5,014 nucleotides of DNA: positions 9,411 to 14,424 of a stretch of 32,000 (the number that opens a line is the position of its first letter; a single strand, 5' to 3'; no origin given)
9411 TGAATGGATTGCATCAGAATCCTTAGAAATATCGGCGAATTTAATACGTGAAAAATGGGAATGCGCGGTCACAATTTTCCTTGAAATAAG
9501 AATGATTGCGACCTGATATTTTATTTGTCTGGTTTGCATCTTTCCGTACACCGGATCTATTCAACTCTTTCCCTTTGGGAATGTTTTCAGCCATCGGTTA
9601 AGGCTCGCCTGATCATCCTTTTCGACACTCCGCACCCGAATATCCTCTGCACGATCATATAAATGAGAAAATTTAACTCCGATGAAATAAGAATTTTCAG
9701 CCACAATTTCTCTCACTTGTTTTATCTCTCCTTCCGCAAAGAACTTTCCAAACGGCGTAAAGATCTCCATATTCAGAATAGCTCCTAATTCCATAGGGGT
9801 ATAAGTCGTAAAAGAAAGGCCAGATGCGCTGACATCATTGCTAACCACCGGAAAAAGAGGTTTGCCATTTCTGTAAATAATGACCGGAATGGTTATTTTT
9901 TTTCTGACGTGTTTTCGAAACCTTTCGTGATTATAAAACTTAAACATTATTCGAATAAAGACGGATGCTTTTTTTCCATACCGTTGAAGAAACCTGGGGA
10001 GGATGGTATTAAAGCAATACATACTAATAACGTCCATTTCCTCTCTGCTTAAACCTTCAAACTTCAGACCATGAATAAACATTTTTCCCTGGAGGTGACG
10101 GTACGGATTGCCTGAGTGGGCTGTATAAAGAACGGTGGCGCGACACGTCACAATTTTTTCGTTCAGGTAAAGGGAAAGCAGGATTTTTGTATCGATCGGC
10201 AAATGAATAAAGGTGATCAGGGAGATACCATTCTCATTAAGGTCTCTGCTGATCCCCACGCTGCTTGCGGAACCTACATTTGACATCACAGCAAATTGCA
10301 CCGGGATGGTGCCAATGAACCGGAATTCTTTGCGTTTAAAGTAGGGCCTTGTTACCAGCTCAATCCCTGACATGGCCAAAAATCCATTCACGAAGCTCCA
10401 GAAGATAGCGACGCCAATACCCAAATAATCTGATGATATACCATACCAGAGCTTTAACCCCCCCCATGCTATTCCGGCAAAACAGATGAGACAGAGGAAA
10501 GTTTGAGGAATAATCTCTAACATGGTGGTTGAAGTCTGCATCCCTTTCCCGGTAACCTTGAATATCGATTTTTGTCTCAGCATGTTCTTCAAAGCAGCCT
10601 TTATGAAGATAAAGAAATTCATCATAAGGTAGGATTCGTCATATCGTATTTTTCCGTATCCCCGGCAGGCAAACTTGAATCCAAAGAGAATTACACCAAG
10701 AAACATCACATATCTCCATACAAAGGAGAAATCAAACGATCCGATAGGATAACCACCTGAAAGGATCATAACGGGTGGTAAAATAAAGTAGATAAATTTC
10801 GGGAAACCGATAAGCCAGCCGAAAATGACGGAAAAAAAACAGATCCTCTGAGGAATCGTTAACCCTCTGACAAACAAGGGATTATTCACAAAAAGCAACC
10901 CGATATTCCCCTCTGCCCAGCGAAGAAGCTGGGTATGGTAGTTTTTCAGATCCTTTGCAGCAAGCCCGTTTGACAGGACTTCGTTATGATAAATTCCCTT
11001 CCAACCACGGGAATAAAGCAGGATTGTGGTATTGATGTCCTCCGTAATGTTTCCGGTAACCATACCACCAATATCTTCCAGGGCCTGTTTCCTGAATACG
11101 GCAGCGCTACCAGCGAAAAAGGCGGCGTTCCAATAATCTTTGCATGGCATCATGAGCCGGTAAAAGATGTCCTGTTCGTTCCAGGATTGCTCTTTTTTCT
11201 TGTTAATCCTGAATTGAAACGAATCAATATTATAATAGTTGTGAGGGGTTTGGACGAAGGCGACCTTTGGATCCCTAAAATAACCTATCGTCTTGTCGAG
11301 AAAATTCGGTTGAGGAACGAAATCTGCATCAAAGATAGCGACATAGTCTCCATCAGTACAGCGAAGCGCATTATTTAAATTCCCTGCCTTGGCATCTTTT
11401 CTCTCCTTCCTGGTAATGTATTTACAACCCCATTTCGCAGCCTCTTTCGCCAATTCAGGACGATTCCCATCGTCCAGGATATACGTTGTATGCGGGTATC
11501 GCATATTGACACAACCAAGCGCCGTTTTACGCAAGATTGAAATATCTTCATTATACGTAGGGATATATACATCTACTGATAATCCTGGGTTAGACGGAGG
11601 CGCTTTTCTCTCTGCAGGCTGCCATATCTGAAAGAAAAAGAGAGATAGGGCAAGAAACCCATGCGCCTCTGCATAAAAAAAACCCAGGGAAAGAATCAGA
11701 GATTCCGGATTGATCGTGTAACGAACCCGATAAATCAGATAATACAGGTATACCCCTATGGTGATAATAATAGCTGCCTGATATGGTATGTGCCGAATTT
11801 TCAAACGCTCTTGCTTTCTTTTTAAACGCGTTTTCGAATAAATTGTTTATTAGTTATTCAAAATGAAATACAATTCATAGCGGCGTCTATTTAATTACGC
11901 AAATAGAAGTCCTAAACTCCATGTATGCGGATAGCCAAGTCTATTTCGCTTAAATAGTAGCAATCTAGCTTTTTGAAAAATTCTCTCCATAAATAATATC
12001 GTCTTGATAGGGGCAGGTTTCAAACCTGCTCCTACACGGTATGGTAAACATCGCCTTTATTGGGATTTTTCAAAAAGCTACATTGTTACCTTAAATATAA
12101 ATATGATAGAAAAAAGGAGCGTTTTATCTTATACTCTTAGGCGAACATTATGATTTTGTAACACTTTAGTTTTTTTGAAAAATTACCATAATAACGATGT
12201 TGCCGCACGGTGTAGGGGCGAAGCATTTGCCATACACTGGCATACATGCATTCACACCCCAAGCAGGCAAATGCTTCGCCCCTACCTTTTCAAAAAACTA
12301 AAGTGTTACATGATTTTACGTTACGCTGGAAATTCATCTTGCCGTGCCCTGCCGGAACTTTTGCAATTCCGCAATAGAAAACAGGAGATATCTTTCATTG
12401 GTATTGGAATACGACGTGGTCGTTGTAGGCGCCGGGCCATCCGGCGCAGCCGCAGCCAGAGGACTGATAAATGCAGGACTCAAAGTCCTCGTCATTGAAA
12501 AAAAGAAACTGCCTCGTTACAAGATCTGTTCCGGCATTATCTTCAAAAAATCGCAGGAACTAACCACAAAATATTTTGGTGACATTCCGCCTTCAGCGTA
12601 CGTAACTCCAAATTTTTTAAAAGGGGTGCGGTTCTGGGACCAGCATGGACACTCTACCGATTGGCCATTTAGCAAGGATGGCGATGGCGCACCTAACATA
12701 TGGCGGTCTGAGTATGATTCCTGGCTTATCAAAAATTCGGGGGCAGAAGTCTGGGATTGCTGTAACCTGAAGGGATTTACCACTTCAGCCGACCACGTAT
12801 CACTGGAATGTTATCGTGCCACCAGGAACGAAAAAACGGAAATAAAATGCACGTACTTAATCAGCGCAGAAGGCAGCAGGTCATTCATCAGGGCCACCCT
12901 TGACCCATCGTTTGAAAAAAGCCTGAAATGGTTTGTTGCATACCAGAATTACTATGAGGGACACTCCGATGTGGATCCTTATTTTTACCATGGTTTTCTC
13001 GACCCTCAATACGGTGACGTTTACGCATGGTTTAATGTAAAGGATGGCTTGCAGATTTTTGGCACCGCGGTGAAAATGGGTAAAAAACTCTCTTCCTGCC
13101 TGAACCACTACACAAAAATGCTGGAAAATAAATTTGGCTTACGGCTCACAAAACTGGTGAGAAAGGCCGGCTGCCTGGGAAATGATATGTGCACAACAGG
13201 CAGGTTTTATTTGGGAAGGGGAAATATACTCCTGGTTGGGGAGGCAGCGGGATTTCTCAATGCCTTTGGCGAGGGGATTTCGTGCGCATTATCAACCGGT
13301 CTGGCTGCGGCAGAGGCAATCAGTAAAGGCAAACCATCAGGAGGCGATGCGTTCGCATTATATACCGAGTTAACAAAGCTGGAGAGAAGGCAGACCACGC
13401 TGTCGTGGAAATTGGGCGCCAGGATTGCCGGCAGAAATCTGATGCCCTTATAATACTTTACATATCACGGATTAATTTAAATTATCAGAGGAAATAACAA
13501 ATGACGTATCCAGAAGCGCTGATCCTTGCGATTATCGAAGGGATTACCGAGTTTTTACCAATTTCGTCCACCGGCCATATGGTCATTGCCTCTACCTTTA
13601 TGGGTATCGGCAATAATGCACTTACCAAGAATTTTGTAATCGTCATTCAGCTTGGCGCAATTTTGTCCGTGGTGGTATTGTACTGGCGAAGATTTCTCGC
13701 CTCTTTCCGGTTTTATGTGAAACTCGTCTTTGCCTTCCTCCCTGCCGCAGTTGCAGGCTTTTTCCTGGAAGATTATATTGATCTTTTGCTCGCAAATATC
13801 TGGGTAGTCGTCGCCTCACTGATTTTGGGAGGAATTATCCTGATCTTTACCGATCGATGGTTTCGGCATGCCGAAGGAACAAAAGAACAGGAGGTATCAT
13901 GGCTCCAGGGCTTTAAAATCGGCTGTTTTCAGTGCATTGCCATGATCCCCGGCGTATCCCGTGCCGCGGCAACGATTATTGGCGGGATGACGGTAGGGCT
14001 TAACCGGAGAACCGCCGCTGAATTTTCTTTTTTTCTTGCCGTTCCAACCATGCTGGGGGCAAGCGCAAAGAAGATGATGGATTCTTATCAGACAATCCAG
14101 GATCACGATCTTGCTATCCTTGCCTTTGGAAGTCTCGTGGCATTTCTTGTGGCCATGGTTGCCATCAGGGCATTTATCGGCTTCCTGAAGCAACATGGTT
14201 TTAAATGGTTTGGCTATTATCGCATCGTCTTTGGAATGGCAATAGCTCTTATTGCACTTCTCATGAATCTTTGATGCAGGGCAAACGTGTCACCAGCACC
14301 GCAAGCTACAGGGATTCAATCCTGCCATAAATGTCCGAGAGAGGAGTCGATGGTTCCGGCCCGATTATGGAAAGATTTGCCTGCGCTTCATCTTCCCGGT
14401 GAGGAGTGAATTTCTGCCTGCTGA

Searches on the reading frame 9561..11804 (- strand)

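Call 11: search_protein_families(library=pfam, proteins=[window:9561-11804:-], max_evalue=0.001)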
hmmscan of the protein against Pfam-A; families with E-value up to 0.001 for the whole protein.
window:9561-11804:- (747 aa): 6 families
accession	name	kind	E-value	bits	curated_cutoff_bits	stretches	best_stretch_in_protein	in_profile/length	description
PF00535.33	Glycos_transf_2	-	2.4e-24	86.6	23.3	1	79-246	2-168/168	Glycosyl transferase family 2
PF13641.12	Glyco_tranf_2_3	-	9.4e-20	72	27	1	77-298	3-229/230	Glycosyltransferase like family 2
PF13632.12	Glyco_trans_2_3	-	4.9e-18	66.1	27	1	154-346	1-192/198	Glycosyl transferase family group 2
PF07238.19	PilZ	-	3e-13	50.4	22.5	1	630-721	3-94/102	PilZ domain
PF03552.20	Cellulose_synt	-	6.3e-12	45.3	24.7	1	247-374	416-550/722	Cellulose synthase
PF13506.12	Glyco_transf_21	-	3.1e-11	43.5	21.7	1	138-297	17-173/174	Glycosyl transferase family 21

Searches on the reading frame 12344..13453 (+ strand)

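Call 11: search_protein_families(library=pfam, proteins=[window:12344-13453:+], max_evalue=0.001)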
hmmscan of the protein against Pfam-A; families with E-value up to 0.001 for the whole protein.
window:12344-13453:+ (369 aa): 9 families
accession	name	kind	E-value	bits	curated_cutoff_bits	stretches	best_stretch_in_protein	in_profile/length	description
PF01494.25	FAD_binding_3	-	2e-13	50.7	22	2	22-56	1-35/349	FAD binding domain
PF01946.23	Thi4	-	2e-06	27.7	26.2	1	20-54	15-50/235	Thi4 family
PF07992.20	Pyr_redox_2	-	2.5e-06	27.5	26.1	1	23-180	1-111/291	Pyridine nucleotide-disulphide oxidoreductase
PF01266.30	DAO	-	2.9e-06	27.5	27.9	1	24-56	1-33/353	FAD dependent oxidoreductase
PF12831.13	FAD_oxidored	-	8.9e-06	25.7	27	1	24-55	1-32/416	FAD dependent oxidoreductase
PF03486.20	HI0933_like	-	1.1e-05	25.5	50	1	24-61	2-39/244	HI0933-like protein Rossmann domain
PF13450.12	NAD_binding_8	-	2.2e-05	25.1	21.9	1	27-54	1-28/68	NAD(P)-binding Rossmann-like domain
PF00890.30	FAD_binding_2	-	3e-05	23.8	20.4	1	24-55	1-32/414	FAD binding domain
PF04820.20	Trp_halogenase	-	7.2e-05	22.3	21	1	24-117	1-100/458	Tryptophan halogenase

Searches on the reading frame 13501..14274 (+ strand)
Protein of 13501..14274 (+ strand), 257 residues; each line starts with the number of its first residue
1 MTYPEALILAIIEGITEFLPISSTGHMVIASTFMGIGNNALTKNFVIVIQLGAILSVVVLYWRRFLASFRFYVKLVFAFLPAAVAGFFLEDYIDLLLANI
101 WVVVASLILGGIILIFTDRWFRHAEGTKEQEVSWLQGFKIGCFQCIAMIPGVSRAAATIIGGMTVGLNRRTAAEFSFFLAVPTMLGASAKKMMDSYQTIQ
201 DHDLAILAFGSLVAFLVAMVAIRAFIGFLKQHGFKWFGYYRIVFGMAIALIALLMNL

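Call 11: search_protein_families(library=pfam, proteins=[window:13501-14274:+], max_evalue=0.001)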
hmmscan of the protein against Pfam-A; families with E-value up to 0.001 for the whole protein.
window:13501-14274:+ (257 aa): 1 family
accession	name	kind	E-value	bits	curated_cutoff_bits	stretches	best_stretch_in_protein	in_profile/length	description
PF02673.24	BacA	-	5.5e-78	262.6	33.4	1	6-246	1-256/257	Bacitracin resistance protein BacA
